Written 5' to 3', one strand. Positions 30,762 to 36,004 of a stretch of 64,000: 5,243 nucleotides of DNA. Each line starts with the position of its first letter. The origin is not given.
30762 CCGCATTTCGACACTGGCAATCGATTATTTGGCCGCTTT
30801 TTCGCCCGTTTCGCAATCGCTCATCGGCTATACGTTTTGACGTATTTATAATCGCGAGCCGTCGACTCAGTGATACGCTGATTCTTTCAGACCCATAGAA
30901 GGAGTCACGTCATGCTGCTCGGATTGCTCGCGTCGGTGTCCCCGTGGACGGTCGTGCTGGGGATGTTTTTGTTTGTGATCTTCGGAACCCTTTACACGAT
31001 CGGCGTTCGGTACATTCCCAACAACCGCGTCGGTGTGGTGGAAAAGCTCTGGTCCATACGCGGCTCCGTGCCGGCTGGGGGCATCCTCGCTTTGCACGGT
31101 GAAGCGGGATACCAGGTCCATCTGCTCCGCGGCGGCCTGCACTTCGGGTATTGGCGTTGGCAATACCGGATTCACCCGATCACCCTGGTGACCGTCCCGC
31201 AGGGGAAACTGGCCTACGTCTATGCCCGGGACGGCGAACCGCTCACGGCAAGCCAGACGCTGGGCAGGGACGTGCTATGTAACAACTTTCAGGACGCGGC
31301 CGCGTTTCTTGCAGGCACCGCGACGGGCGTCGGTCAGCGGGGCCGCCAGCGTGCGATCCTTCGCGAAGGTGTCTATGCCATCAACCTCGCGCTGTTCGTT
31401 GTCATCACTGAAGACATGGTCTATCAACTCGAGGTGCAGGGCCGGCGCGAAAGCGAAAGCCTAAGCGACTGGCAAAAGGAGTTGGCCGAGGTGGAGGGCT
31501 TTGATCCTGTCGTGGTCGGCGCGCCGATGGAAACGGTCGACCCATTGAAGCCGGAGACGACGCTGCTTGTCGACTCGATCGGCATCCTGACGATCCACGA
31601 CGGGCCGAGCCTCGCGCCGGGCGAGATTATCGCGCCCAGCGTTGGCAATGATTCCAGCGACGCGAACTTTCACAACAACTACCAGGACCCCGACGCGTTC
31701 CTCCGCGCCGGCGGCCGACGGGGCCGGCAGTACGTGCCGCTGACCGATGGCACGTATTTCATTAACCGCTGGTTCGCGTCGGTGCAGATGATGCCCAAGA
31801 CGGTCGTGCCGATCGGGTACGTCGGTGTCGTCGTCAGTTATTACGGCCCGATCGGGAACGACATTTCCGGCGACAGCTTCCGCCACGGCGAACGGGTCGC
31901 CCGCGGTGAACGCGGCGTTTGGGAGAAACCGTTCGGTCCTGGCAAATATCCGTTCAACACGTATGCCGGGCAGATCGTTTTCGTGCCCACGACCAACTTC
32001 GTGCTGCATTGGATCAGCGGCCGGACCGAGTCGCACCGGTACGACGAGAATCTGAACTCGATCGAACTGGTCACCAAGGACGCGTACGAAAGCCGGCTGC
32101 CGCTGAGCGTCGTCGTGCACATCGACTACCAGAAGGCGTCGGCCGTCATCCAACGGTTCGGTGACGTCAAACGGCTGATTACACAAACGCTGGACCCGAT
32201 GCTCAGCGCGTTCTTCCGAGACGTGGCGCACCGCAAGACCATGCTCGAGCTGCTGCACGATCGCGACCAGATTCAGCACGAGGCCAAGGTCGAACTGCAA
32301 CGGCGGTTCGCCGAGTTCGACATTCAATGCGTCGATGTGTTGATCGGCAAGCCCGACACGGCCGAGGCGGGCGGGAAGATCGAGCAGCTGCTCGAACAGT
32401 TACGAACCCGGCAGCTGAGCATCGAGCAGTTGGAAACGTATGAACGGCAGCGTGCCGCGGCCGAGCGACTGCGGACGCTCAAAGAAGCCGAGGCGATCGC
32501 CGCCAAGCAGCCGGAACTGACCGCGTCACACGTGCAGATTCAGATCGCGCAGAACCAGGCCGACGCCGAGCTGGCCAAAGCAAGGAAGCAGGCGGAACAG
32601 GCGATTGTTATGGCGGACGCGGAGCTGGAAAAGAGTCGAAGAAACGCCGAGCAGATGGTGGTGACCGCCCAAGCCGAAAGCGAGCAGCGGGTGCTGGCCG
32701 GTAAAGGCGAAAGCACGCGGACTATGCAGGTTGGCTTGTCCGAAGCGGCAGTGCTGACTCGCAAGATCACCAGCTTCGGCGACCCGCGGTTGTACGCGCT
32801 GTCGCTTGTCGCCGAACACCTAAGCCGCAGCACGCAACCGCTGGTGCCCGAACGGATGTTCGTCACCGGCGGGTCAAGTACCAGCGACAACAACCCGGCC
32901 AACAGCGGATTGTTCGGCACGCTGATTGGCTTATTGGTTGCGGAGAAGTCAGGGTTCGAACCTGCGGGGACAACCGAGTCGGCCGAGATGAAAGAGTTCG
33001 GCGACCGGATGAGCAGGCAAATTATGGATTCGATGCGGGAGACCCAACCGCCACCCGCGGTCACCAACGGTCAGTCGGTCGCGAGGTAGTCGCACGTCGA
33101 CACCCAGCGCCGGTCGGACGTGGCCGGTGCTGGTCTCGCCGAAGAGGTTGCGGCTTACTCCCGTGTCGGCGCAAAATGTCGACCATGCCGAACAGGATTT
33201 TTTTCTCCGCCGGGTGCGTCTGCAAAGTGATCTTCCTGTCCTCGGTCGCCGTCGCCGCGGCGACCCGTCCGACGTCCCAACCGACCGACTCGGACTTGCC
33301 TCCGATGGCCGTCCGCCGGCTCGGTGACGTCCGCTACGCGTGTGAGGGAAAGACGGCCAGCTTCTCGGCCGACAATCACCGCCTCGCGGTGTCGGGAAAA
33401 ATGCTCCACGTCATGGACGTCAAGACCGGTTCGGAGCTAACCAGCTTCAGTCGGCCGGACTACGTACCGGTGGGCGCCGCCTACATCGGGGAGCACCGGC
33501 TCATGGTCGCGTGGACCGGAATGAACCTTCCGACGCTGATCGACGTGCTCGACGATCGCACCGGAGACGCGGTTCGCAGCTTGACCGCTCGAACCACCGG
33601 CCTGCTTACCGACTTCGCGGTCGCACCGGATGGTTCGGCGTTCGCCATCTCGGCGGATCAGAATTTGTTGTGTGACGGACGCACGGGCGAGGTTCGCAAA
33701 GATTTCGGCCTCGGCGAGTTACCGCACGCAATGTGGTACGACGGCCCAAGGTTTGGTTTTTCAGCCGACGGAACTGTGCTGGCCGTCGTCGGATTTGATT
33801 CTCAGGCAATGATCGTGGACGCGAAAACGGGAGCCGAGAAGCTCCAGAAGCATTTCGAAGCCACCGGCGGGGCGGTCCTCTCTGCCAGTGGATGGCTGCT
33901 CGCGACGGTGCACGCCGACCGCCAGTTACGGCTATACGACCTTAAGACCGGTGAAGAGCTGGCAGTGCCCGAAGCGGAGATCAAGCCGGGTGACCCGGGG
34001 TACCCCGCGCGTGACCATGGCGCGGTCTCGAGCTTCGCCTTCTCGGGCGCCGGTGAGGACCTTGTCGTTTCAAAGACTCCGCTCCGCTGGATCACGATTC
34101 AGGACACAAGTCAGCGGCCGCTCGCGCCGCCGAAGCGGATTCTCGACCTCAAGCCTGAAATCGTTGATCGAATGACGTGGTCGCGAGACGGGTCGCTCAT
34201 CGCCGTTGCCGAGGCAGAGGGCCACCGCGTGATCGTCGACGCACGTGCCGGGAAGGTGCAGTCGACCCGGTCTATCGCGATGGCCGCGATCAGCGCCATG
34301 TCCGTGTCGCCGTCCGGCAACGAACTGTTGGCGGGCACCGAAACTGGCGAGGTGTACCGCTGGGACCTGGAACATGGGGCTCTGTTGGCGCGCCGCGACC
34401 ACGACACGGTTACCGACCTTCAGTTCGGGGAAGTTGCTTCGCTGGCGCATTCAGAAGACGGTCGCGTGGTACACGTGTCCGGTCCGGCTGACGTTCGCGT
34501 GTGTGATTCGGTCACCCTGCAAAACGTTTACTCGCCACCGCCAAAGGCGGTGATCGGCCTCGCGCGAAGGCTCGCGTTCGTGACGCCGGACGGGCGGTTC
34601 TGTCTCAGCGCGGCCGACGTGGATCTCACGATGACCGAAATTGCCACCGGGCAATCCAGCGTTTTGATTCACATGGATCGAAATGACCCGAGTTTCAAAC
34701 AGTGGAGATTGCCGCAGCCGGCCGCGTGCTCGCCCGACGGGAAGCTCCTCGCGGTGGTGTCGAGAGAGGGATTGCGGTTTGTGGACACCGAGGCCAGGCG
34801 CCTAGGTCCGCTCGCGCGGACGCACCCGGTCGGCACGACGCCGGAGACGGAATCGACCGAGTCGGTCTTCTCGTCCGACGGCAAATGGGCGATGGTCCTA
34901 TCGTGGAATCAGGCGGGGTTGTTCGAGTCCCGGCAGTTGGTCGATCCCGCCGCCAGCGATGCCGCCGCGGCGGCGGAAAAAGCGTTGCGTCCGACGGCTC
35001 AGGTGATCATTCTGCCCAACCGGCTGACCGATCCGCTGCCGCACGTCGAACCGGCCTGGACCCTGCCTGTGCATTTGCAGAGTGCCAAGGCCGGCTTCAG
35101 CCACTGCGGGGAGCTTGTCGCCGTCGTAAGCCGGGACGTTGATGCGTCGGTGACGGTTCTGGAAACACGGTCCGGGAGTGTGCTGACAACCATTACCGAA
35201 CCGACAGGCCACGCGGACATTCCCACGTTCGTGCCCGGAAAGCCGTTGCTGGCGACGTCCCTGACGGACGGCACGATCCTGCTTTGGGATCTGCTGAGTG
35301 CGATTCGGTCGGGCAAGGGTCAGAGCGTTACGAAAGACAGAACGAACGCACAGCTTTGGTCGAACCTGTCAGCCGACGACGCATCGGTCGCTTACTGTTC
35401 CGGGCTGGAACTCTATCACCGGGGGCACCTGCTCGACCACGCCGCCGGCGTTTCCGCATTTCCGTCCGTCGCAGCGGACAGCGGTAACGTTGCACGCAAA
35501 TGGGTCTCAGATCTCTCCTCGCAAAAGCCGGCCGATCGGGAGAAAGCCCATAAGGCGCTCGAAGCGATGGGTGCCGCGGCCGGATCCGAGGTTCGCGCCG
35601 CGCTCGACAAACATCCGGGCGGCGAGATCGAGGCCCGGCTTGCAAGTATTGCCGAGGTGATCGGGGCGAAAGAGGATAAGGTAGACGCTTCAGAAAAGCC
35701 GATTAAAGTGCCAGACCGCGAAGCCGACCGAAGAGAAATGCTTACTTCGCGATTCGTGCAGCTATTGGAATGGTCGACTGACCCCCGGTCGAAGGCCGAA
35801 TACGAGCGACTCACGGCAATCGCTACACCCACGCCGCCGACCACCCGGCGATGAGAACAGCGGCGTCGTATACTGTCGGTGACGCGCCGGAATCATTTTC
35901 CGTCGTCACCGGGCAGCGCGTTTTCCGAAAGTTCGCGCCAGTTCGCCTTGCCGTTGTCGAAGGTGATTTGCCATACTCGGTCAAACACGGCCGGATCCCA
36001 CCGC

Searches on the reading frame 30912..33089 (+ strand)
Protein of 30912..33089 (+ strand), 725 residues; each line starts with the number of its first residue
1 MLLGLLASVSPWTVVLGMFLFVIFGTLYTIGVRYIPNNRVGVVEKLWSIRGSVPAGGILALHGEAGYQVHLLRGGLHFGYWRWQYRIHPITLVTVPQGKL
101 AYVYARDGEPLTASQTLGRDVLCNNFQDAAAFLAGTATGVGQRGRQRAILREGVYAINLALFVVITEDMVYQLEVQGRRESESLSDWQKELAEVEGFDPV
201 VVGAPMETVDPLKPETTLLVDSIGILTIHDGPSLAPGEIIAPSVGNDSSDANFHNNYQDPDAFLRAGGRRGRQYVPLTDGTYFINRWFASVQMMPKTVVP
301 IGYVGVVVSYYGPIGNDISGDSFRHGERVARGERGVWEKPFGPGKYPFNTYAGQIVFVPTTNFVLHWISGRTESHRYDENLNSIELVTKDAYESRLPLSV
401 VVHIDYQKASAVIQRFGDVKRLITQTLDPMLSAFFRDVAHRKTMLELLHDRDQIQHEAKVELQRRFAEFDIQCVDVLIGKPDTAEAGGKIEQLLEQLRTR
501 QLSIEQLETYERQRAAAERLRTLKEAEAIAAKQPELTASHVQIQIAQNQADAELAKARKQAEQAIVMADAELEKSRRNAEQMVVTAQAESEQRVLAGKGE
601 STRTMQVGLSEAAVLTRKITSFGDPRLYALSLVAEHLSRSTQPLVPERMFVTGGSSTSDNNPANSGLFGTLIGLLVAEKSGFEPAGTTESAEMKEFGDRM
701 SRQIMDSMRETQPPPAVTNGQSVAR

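Call 7: search_protein_families(library=pfam, proteins=[window:30912-33089:+], max_evalue=0.001)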
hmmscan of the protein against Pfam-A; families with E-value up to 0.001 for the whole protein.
window:30912-33089:+ (725 aa): 1 family
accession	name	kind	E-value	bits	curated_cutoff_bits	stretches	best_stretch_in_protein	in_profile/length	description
PF01145.31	Band_7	-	4.9e-16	59.7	23.6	1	299-509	3-166/176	SPFH domain / Band 7 family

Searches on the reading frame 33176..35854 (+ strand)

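Call 8: search_protein_families(library=pfam, proteins=[window:33176-35854:+], max_evalue=0.001)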
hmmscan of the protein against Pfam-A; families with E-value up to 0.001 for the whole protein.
window:33176-35854:+ (892 aa): 22 families
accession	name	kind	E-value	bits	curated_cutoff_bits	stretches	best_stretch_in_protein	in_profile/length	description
PF25174.1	Beta-prop_THOC3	-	8.4e-24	84.4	305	1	194-454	9-251/272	THOC3 beta-propeller domain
PF24814.1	WD40_Prp19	-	4.1e-16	59.3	320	1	333-447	141-249/281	Prp19 WD40 domain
PF25173.1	Beta-prop_WDR3_1st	-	2.3e-13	50.7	154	1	329-420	31-124/184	WDR3 first beta-propeller domain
PF23414.1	Beta-prop_EML_2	-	3.3e-13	50.1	90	1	333-435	45-142/266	Echinoderm microtubule-associated protein second beta-propeller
PF24817.1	WD40_WDHD1_1st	-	4.4e-13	49.5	109.9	1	329-413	180-269/291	WDHD1 first WD40 domain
PF12894.13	ANAPC4_WD40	-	2e-12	47.6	22.9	0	329-375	40-86/91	Anaphase-promoting complex subunit 4 WD40 domain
PF24807.1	WD40_CDC20-Fz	-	9e-12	45.3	200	1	327-442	51-159/292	CDC20/Fizzy WD40 domain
PF24796.1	WDR55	-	2.5e-11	43.6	200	0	628-706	47-124/296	WDR55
PF25171.1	Beta-prop_WDR36-Utp21_1st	-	1.3e-07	31.8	80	0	340-406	163-230/266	WDR36/Utp21 first beta-propeller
PF00400.38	WD40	-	1.6e-07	32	27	0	678-705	9-39/39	WD domain, G-beta repeat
PF25172.1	Beta-prop_WDR3_2nd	-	9.8e-07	28.7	140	0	340-436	51-143/293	WDR3 second beta-propeller domain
PF25175.1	Beta-prop_WDR5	-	2.2e-06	27.6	250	0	329-404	138-214/296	WDR5 beta-propeller domain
PF24797.1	Beta-prop_WDR35_TULP_N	-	5.6e-06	26.2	80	1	328-404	116-190/332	WDR35/TULP4 N-terminal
PF25168.1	Beta-prop_WDR36-Utp21_2nd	-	2.8e-05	24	84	0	329-404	200-275/335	WDR36/Utp21 second beta-propeller domain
PF07676.18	PD40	-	3.6e-05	24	20.9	0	140-169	7-33/38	WD40-like Beta Propeller Repeat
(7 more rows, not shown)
